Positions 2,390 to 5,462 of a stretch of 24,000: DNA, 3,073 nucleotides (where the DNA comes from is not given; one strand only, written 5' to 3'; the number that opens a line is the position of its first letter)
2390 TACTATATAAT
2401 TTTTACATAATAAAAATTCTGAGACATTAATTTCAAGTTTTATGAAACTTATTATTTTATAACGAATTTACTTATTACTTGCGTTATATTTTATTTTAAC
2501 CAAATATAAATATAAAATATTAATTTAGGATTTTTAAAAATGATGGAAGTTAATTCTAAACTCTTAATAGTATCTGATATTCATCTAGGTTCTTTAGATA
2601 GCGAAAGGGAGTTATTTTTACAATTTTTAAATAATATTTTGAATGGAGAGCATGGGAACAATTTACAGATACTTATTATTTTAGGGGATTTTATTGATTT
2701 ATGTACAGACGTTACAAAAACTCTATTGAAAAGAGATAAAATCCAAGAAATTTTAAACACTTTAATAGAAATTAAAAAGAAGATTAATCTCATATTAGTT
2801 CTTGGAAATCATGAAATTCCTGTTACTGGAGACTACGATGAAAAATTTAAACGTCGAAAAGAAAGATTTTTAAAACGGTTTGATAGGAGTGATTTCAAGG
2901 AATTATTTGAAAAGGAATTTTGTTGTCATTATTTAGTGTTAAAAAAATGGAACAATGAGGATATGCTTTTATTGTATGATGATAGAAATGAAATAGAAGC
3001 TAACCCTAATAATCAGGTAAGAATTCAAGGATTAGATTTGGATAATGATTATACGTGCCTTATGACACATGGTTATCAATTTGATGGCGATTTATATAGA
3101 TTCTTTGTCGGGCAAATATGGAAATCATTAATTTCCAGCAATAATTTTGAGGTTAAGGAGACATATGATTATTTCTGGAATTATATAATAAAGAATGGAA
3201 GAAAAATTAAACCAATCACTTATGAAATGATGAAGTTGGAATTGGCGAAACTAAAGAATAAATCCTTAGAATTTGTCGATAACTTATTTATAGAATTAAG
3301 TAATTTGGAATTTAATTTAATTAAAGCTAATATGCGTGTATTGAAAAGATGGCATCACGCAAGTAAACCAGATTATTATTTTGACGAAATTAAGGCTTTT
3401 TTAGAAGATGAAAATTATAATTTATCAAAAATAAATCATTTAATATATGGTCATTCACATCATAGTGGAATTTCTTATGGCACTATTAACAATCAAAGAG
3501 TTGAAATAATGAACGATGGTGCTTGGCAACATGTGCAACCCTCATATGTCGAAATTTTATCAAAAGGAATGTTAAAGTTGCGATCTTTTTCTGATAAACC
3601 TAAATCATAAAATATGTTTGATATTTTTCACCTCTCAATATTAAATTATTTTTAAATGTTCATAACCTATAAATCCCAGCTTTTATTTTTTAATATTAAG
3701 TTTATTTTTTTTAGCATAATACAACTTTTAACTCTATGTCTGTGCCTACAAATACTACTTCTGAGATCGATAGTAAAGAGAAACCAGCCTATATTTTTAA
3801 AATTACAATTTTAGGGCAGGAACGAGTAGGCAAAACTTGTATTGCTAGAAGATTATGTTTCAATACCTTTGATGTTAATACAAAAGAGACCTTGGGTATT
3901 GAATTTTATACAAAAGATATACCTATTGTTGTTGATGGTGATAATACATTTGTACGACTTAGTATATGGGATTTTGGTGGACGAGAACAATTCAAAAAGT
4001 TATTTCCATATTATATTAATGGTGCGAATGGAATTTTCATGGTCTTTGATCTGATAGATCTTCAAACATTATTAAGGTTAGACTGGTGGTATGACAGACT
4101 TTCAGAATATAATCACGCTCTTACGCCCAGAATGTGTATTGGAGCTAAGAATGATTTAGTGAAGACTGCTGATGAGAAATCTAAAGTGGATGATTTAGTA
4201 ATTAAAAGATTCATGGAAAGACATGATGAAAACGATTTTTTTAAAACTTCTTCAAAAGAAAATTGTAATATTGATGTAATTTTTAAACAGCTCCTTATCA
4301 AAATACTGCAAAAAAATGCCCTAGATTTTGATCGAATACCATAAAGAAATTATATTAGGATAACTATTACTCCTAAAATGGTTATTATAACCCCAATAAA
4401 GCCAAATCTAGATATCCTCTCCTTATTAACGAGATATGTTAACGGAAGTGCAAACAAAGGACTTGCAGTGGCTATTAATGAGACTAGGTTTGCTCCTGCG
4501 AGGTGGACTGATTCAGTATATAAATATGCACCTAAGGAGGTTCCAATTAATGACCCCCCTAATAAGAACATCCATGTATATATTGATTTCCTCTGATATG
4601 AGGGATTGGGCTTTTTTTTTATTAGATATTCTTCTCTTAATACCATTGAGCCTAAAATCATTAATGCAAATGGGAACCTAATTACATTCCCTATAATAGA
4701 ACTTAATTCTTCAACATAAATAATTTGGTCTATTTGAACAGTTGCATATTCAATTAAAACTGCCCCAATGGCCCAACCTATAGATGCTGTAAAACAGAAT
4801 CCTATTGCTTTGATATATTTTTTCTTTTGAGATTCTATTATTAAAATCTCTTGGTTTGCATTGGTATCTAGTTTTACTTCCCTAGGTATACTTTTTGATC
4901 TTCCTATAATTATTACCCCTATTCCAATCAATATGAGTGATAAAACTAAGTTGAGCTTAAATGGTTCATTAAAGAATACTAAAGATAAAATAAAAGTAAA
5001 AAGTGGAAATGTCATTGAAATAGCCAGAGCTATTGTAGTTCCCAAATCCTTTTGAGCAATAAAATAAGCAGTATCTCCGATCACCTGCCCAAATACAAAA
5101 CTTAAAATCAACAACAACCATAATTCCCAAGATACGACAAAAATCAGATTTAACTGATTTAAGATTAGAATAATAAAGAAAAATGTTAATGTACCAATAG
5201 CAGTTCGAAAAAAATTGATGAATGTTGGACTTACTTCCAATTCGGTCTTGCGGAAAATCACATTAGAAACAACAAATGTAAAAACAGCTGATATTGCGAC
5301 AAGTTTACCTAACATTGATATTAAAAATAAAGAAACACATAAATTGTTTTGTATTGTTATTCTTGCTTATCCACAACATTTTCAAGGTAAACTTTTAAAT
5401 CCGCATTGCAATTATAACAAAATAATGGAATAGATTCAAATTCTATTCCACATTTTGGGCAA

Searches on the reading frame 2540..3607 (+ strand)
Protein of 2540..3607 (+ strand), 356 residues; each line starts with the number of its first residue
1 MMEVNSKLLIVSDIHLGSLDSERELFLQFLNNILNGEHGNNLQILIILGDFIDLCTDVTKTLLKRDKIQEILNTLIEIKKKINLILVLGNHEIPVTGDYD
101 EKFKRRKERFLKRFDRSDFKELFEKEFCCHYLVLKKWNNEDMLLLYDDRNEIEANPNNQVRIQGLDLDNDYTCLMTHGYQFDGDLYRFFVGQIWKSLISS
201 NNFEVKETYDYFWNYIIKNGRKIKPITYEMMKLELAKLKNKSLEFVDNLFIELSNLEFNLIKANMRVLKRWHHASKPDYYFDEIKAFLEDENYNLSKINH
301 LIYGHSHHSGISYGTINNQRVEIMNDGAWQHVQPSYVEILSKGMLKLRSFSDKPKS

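Call 28: find_encoding_contigs(protein=window:2540-3607:+, flank=10000, max_places=4)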
Protein window:2540-3607:+ (356 aa): no gene with exactly this product is on record in the collection.

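Call 29: search_protein_families(library=pfam, proteins=[window:2540-3607:+], max_evalue=0.00001)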
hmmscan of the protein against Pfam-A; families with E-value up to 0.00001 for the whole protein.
window:2540-3607:+ (356 aa): 1 family
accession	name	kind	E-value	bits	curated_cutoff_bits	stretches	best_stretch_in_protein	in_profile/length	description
PF00149.33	Metallophos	-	1.2e-09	39.4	21.5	1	7-148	2-131/191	Calcineurin-like phosphoesterase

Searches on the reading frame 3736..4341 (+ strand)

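Call 29: search_protein_families(library=pfam, proteins=[window:3736-4341:+], max_evalue=0.00001)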
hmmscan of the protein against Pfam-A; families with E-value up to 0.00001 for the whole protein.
window:3736-4341:+ (202 aa): 3 families
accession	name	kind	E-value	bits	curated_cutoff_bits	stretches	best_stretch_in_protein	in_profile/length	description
PF00071.28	Ras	-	5.8e-29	101.2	21.6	1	22-191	1-161/162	Ras family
PF08477.19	Roc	-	8.4e-25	87.8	27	1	22-140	1-119/119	Ras of Complex, Roc, domain of DAPkinase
PF00025.27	Arf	-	1.1e-08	35.2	22.3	1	21-162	15-148/174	ADP-ribosylation factor family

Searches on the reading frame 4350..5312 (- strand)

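Call 29: search_protein_families(library=pfam, proteins=[window:4350-5312:-], max_evalue=0.00001)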
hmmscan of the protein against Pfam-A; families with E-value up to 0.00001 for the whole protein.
window:4350-5312:- (320 aa): 1 family
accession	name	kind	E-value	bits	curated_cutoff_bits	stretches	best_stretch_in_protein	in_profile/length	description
PF00892.27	EamA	-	3.7e-31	108.6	28.2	2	2-136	3-133/135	EamA-like transporter family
